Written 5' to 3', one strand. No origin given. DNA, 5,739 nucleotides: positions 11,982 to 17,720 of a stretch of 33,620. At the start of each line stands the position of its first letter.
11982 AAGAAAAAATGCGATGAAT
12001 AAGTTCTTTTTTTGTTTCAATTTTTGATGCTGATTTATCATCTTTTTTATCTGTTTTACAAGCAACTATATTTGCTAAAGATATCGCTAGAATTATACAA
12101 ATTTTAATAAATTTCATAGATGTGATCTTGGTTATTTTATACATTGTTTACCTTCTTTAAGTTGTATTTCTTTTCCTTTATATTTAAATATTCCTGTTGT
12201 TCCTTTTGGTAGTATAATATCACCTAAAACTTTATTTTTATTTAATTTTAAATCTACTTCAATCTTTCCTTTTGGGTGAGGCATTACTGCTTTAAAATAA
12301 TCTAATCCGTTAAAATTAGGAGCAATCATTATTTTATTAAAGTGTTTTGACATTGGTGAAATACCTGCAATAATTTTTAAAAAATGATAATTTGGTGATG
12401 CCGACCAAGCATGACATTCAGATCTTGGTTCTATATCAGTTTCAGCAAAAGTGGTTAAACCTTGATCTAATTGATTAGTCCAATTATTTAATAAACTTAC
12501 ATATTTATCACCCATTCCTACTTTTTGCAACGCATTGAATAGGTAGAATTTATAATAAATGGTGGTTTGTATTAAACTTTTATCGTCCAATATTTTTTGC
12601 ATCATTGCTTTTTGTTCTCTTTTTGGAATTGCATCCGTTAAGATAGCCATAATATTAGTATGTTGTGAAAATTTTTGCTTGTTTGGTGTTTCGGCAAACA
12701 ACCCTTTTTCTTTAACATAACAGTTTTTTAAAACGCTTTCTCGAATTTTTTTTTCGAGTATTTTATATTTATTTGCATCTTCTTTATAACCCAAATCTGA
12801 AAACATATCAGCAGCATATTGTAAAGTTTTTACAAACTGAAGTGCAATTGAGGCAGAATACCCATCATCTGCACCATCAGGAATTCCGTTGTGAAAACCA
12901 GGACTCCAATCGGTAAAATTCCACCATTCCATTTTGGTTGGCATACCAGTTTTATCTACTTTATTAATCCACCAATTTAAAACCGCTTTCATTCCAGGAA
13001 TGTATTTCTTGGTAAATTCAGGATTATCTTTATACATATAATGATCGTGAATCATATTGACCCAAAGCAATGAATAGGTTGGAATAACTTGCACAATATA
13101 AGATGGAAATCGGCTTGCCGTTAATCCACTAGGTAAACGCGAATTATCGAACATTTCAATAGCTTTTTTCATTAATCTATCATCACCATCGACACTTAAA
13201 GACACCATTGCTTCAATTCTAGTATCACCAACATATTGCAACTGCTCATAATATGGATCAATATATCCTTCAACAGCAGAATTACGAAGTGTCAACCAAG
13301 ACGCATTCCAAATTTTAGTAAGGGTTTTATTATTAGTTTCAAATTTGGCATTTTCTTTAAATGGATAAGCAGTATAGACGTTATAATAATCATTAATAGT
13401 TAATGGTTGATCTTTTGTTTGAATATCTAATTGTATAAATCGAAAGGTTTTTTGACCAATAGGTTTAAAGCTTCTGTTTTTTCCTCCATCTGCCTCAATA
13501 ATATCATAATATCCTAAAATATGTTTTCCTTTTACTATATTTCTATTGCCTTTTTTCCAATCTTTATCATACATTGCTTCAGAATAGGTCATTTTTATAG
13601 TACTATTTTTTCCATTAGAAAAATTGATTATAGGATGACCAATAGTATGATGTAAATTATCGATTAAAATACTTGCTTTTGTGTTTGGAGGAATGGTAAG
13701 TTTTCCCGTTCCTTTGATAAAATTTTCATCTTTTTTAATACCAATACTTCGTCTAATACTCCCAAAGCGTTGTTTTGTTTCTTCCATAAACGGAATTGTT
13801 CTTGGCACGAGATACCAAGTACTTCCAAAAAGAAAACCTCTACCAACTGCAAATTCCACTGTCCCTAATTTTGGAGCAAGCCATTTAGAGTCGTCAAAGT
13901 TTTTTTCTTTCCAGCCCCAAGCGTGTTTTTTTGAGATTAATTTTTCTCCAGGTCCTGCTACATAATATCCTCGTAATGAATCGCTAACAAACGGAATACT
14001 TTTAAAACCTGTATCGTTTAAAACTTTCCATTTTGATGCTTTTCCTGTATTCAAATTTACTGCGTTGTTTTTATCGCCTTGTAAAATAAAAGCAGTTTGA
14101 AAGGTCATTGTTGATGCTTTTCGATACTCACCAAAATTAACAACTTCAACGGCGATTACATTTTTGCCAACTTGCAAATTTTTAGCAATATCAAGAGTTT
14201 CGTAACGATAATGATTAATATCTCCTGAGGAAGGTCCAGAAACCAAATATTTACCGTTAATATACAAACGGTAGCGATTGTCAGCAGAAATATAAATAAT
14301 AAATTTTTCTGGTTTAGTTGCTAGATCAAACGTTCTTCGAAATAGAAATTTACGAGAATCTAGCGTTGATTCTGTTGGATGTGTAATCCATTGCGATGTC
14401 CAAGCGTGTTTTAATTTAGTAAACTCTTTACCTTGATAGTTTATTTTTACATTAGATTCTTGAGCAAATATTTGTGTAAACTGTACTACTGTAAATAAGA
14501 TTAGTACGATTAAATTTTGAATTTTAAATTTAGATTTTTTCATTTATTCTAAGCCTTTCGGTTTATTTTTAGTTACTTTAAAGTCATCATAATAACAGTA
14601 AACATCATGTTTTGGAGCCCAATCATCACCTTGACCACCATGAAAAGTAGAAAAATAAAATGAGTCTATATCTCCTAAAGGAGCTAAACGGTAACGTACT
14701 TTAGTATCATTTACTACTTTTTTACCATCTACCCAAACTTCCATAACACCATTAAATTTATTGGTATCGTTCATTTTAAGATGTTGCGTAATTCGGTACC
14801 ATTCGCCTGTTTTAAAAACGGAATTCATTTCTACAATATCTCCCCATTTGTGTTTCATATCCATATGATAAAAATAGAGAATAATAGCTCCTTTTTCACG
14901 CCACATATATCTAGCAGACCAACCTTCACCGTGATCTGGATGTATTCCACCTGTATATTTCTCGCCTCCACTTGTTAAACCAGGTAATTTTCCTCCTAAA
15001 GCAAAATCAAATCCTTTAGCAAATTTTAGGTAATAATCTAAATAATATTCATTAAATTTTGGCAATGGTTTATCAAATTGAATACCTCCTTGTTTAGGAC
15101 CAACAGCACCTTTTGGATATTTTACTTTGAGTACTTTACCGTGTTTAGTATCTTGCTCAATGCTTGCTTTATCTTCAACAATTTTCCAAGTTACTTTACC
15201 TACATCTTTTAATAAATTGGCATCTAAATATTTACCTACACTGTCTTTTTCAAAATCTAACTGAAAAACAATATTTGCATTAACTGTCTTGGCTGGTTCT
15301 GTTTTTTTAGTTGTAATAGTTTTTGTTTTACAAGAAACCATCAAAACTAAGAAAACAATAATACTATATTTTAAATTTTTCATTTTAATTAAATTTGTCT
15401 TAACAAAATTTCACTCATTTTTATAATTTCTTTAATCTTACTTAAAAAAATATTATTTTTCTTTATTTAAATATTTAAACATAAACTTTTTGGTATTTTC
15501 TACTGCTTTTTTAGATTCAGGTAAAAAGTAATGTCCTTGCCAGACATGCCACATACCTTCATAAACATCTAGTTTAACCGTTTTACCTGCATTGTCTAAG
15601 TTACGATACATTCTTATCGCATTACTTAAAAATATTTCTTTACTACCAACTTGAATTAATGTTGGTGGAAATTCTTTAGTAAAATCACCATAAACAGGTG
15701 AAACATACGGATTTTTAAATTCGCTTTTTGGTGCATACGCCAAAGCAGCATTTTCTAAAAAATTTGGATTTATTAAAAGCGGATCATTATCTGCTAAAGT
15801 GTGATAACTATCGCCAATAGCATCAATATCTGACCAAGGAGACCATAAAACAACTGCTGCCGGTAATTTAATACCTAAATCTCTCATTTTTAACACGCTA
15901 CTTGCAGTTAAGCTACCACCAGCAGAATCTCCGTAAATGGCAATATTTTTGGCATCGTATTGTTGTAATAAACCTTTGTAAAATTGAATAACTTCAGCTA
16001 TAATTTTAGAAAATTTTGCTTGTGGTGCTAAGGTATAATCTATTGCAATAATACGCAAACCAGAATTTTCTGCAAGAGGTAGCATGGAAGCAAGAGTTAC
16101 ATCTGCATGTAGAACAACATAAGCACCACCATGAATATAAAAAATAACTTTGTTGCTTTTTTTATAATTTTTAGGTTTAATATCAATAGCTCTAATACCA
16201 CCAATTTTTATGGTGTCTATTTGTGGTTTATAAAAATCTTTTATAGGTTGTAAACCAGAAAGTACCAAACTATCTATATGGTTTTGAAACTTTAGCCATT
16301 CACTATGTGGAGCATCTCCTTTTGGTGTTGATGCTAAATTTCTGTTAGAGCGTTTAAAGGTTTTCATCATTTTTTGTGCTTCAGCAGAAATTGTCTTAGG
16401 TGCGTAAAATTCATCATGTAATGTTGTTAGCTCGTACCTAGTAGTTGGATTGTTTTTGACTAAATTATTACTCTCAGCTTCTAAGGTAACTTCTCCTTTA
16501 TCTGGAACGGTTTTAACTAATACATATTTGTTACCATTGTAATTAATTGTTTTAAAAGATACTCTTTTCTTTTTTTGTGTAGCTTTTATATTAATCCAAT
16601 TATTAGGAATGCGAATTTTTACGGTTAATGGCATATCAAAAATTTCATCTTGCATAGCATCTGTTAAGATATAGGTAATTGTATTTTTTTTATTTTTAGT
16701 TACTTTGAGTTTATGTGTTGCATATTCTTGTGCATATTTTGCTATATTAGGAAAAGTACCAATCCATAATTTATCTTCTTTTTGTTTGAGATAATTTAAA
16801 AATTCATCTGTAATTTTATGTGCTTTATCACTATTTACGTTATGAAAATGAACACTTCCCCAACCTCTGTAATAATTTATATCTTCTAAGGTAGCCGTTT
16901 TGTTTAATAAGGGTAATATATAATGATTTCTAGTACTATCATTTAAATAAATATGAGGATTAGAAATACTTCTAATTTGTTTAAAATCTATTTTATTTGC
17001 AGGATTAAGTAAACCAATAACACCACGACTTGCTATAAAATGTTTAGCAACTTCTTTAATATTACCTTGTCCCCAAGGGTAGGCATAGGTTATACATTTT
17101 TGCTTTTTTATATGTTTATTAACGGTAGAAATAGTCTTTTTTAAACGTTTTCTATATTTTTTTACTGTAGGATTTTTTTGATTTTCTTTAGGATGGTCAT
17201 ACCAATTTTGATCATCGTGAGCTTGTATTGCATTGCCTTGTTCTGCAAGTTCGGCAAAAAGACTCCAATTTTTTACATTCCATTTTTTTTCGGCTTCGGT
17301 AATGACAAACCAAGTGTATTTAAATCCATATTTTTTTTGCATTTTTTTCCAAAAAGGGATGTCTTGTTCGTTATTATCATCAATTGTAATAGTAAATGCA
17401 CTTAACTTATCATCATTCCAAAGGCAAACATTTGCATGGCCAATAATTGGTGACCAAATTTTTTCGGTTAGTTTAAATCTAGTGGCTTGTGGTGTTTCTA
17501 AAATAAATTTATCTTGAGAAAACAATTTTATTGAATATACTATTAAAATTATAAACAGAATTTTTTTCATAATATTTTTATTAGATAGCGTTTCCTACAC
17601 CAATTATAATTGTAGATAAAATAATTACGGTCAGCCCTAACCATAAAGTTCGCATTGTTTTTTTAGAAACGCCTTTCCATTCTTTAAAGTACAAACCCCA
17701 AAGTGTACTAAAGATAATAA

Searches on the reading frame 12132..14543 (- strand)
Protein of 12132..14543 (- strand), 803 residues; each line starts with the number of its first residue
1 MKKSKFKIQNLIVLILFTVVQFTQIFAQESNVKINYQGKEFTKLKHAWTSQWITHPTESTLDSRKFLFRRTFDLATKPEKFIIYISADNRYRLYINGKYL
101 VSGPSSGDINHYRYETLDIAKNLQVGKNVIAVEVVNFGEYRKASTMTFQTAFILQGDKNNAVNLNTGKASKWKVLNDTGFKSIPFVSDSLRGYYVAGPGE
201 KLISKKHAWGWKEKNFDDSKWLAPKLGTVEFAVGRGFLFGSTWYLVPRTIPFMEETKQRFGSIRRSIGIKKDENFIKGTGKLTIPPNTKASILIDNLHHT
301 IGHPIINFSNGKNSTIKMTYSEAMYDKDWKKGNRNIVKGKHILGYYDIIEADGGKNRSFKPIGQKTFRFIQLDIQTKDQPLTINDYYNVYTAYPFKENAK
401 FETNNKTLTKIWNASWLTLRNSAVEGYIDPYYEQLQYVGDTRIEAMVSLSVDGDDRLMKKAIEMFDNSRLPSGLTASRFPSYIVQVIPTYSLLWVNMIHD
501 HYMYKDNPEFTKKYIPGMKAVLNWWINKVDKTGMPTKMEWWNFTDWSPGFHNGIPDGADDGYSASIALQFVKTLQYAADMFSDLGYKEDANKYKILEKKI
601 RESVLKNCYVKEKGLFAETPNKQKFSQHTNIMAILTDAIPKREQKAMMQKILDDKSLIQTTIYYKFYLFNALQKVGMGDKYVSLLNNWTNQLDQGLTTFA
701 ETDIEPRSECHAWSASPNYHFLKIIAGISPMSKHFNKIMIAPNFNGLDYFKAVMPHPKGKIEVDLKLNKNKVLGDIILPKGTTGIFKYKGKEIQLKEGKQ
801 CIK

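Call 4: search_protein_families(library=pfam, proteins=[window:12132-14543:-])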
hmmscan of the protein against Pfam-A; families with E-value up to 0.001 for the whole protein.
window:12132-14543:- (803 aa): 4 families
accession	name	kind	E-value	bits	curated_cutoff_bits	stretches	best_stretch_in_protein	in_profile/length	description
PF17389.8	Bac_rhamnosid6H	-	2.7e-25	89.8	24.5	1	397-722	2-336/339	Bacterial alpha-L-rhamnosidase 6 hairpin glycosidase domain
PF08531.16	Bac_rhamnosid_N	-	5.2e-08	33.3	25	1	79-223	4-149/172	Alpha-L-rhamnosidase N-terminal domain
PF17390.7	Bac_rhamnosid_C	-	3.2e-07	30.5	22.1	1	727-784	1-59/78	Bacterial alpha-L-rhamnosidase C-terminal domain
PF02837.24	Glyco_hydro_2_N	-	0.00072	20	28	0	67-138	68-137/169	Glycosyl hydrolases family 2, sugar binding domain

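Call 80: search_protein_families(library=ncbifam, proteins=[window:12132-14543:-], max_evalue=1e-10)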
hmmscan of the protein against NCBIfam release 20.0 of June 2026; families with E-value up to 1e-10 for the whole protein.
window:12132-14543:- (803 aa): 0 families

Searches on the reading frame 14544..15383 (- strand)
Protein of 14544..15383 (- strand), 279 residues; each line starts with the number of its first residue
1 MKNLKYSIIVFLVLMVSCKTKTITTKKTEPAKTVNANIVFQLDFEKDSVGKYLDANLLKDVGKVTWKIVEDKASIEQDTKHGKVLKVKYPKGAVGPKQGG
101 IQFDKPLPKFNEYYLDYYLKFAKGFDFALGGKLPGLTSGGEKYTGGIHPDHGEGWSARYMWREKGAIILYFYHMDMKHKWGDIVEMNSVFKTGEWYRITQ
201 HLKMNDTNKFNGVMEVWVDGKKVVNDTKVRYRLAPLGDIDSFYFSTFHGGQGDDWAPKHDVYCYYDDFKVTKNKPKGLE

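Call 4: search_protein_families(library=pfam, proteins=[window:14544-15383:-])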
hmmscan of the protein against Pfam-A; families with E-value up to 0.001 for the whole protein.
window:14544-15383:- (279 aa): 2 families
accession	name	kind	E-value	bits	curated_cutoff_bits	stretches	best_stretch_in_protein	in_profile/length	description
PF21294.4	Polysacc_lyase_14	-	4.1e-43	148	27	1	80-268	4-215/215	Polysaccharide lyase 14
PF14099.13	Polysacc_lyase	-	2.1e-05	24.9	29.9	1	186-230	136-178/210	Polysaccharide lyase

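Call 6: search_protein_families(library=ncbifam, proteins=[window:14544-15383:-], max_evalue=0.01)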
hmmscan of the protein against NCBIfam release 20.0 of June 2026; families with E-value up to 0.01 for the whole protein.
window:14544-15383:- (279 aa): 1 family
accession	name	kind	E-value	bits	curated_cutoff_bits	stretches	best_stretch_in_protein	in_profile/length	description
NF053559.1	LolB1_Flavo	equivalog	0.0092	15.5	50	0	7-42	2-37/244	lipoprotein insertase outer membrane protein LolB1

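Call 67: search_solved_structures(query=window:14544-15383:-, max_evalue=0.1)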
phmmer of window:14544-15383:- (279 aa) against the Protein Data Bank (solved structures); distinct sequences matched with E-value up to 0.1: 5.
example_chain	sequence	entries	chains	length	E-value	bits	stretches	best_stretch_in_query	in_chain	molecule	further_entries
6kcw_A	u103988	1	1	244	4.7e-15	58.7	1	85-272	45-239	Alginate lyase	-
6kcv_B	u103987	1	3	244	6.7e-14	54.9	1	85-272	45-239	Alginate lyase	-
6kzk_A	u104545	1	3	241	2.2e-13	53.2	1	85-271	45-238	Alginate lyase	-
5gmt_A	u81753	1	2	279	2.8e-11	46.3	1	74-271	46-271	Alginate lyase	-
3a0n_A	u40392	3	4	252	1e-09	41.1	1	52-272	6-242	VAL-1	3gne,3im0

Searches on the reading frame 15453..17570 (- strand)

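Call 4: search_protein_families(library=pfam, proteins=[window:15453-17570:-])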
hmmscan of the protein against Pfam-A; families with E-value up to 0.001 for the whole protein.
window:15453-17570:- (705 aa): 6 families
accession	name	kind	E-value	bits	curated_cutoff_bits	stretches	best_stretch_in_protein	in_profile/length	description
PF07859.19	Abhydrolase_3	-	3.5e-42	145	25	1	476-678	1-209/210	alpha/beta hydrolase fold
PF10340.15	Say1_Mug180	-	1.4e-14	54.2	21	1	470-588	119-243/374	Steryl acetyl hydrolase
PF20434.5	BD-FAE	-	4.7e-09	36.5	26.8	1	465-556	5-104/215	BD-FAE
PF01522.26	Polysacc_deac_1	-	2e-07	31.4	23.1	1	59-170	9-109/124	Polysaccharide deacetylase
PF00326.27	Peptidase_S9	-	0.00017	21.6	22.6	0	537-703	60-212/213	Prolyl oligopeptidase family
PF12146.15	Hydrolase_4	-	0.00033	20.5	27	0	518-583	53-114/239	Serine aminopeptidase, S33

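Call 80: search_protein_families(library=ncbifam, proteins=[window:15453-17570:-], max_evalue=1e-10)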
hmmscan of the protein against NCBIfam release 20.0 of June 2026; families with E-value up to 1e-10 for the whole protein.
window:15453-17570:- (705 aa): 7 families
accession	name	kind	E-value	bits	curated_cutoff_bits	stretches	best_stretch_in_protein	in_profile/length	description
NF058649.1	GTSAG_HSLs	subfamily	3e-57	194.4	380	1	387-699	13-310/312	GTSAG motif subfamily hormone-sensitive lipase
NF058651.1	GESAG_HSLs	subfamily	1.7e-49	168.5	430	1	450-698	45-293/296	GESAG motif subfamily hormone-sensitive lipase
NF058650.1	GCSAG_HSLs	subfamily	6.2e-44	150.8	410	1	394-701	11-313/314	GCSAG motif subfamily hormone-sensitive lipase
NF007547.0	PRK10162.1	equivalog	2e-23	82.8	389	1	470-700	81-318/321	acetyl esterase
NF058653.1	LipP1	equivalog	5.9e-22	77.9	350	1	470-693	68-296/300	LipP1 family hormone-sensitive lipase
NF052352.1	TriaclglyLipLipYMycb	equivalog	2.9e-15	56.3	450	1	457-677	174-377/397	triacylglycerol lipase LipY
NF033149.0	CHL_hydrolase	equivalog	4.9e-12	45.4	500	1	469-675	71-282/310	chloramphenicol hydrolase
